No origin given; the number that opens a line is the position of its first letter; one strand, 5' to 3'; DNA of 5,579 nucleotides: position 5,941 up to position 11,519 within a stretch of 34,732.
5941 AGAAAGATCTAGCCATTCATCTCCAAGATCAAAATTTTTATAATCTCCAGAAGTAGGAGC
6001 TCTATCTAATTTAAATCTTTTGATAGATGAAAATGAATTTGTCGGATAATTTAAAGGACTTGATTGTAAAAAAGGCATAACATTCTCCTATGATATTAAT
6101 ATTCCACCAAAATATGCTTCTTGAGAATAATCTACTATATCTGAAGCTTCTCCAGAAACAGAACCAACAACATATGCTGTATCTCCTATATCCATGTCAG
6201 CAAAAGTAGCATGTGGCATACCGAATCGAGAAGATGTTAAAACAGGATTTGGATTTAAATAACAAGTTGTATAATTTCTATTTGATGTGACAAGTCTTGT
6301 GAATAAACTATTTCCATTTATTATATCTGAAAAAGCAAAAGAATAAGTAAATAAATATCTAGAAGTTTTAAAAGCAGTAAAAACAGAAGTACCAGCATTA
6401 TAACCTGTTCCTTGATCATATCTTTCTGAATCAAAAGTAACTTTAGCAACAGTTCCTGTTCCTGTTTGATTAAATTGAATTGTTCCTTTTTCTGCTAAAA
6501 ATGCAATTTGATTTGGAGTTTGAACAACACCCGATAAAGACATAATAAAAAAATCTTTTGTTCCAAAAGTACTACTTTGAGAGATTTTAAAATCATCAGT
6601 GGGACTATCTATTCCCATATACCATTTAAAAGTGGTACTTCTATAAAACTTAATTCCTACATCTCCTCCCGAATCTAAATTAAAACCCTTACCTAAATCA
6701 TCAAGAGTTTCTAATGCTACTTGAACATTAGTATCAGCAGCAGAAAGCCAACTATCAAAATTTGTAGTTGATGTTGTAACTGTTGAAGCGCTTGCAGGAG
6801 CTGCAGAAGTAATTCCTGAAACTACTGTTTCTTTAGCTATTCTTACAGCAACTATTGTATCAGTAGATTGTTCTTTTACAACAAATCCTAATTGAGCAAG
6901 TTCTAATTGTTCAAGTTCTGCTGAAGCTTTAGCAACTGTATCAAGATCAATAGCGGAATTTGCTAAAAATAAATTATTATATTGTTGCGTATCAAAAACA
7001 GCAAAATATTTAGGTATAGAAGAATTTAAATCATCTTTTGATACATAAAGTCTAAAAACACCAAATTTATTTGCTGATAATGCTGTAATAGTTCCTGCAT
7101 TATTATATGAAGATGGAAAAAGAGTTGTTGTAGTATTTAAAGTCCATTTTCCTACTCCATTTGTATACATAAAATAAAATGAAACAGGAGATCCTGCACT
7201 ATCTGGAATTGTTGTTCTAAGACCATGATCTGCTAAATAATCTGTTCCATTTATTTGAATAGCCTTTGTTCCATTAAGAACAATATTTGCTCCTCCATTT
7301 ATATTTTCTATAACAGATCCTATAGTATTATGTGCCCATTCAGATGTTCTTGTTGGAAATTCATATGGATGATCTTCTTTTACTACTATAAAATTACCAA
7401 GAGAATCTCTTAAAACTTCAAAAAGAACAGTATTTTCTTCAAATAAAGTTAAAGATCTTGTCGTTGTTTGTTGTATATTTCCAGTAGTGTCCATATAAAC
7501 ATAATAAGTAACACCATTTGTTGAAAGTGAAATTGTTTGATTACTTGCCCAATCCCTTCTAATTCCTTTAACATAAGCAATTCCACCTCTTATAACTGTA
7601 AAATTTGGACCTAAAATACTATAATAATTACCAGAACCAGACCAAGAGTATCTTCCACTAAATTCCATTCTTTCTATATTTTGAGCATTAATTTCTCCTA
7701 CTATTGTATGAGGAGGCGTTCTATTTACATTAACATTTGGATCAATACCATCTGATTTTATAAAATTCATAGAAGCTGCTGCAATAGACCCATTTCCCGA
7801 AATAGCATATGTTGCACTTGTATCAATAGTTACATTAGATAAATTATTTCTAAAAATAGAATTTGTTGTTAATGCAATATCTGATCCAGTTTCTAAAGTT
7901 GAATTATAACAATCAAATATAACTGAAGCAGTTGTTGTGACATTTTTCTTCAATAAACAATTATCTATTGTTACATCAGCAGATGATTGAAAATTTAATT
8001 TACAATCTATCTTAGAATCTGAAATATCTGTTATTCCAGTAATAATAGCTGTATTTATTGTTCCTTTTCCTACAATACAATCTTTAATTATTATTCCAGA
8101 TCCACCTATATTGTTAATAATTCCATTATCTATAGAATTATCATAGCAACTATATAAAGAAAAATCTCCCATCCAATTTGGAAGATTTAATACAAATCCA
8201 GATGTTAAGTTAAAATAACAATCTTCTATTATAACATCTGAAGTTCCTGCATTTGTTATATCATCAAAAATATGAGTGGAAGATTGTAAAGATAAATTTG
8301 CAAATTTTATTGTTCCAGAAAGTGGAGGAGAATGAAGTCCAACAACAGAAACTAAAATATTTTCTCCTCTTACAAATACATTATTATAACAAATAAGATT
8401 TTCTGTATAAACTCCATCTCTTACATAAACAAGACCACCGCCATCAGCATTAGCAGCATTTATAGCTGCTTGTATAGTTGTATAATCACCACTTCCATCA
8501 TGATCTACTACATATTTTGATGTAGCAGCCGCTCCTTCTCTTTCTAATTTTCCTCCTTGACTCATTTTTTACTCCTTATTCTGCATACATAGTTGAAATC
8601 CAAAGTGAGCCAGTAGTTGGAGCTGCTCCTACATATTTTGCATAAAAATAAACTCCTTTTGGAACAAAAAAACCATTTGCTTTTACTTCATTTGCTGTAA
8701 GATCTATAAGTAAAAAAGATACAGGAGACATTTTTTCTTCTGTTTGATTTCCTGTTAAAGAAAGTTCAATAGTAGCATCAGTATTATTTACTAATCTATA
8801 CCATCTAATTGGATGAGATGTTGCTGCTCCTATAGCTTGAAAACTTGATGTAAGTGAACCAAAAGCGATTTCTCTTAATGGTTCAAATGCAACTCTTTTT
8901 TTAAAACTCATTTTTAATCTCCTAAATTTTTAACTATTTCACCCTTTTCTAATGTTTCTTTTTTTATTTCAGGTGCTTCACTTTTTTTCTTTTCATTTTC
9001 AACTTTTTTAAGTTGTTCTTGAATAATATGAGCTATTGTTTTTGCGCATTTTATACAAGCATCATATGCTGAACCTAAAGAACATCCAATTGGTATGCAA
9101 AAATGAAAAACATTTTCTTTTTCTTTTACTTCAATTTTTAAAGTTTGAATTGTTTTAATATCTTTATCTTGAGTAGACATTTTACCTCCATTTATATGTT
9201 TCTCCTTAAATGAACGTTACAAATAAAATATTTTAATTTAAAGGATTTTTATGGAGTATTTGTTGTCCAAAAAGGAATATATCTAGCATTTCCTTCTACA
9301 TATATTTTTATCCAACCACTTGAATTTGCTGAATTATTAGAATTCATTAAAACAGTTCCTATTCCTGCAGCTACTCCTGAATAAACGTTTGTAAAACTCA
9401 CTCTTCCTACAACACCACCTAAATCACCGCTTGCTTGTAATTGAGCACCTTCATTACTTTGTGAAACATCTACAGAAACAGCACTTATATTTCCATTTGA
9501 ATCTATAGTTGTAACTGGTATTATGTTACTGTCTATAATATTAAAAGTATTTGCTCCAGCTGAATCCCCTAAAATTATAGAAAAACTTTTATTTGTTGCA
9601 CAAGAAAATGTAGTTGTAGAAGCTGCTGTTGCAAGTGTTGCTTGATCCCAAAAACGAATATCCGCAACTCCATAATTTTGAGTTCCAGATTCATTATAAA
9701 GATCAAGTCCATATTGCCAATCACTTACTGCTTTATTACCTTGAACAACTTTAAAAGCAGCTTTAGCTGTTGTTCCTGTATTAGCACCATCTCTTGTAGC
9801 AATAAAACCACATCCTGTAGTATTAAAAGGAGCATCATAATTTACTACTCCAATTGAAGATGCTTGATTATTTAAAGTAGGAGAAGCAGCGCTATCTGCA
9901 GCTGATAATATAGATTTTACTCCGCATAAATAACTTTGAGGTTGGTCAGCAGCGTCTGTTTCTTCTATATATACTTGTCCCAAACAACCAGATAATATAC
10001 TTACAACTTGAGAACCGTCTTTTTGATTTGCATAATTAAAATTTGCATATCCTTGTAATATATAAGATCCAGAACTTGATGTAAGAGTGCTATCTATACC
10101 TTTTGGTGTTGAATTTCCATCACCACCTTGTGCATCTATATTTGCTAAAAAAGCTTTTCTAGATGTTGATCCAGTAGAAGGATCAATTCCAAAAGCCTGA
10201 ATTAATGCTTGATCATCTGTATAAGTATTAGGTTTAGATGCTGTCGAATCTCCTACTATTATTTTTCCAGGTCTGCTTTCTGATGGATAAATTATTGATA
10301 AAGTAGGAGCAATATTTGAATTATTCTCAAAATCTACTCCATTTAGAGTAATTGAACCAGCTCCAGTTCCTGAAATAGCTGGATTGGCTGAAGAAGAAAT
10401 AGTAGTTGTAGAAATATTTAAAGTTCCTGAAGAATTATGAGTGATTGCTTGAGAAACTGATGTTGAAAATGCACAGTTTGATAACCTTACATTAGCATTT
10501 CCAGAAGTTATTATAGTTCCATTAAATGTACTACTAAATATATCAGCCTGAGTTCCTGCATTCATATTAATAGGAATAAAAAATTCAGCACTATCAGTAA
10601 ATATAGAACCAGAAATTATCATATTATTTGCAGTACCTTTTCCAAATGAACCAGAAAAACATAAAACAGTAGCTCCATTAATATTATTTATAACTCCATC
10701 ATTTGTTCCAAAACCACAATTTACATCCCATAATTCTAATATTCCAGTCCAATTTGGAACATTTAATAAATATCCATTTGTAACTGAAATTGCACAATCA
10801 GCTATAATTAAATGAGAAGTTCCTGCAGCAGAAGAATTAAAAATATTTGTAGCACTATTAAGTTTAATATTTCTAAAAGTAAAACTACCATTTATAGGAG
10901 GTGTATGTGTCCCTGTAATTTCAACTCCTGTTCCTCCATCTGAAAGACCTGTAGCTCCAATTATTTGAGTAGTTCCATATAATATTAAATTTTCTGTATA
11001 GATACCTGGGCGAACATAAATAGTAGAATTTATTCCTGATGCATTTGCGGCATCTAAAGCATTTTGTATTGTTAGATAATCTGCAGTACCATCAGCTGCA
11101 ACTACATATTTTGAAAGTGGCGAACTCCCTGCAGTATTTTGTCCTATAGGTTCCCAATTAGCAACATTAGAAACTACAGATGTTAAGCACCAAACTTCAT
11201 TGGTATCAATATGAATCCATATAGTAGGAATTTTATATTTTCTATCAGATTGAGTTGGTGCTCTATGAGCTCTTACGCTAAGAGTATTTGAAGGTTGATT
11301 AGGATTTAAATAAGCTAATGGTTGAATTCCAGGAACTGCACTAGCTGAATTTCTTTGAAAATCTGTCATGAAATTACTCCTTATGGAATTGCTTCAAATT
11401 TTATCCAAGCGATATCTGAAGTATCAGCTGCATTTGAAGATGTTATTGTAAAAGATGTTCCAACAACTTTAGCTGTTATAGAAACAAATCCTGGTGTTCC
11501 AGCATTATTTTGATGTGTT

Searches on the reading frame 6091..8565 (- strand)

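Call 12: search_protein_families(library=pfam, max_evalue=0.001, proteins=[window:6091-8565:-])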
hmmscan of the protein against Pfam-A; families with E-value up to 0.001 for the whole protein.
window:6091-8565:- (825 aa): 1 family
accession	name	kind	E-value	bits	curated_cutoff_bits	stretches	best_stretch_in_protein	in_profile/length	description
PF01095.25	Pectinesterase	-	1.5e-05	24.3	27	1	19-104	3-95/298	Pectinesterase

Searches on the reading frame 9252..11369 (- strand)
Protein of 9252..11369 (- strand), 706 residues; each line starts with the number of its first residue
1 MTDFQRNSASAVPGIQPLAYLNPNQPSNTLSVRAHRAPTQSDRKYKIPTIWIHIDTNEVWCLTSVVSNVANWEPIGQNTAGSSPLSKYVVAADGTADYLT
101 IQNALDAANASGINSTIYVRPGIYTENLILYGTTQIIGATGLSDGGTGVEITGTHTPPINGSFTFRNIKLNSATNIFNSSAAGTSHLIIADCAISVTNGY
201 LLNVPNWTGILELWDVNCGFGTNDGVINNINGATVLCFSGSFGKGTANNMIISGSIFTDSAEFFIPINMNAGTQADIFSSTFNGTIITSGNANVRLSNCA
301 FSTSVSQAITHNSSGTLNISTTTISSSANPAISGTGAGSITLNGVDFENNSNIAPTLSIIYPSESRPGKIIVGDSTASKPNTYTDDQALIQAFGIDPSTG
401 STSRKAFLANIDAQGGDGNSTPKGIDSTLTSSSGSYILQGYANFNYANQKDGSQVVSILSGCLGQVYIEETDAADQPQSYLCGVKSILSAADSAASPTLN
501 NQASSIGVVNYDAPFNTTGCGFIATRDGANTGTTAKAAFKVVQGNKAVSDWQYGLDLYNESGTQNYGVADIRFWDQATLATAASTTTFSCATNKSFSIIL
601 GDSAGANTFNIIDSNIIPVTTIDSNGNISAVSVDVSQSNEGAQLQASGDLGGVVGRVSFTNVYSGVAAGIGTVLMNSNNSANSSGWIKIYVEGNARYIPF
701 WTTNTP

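Call 12: search_protein_families(library=pfam, max_evalue=0.001, proteins=[window:9252-11369:-])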
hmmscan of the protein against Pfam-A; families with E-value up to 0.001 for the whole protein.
window:9252-11369:- (706 aa): 1 family
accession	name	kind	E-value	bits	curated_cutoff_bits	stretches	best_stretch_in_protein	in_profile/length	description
PF01095.25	Pectinesterase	-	1.2e-06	27.9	27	1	88-175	2-87/298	Pectinesterase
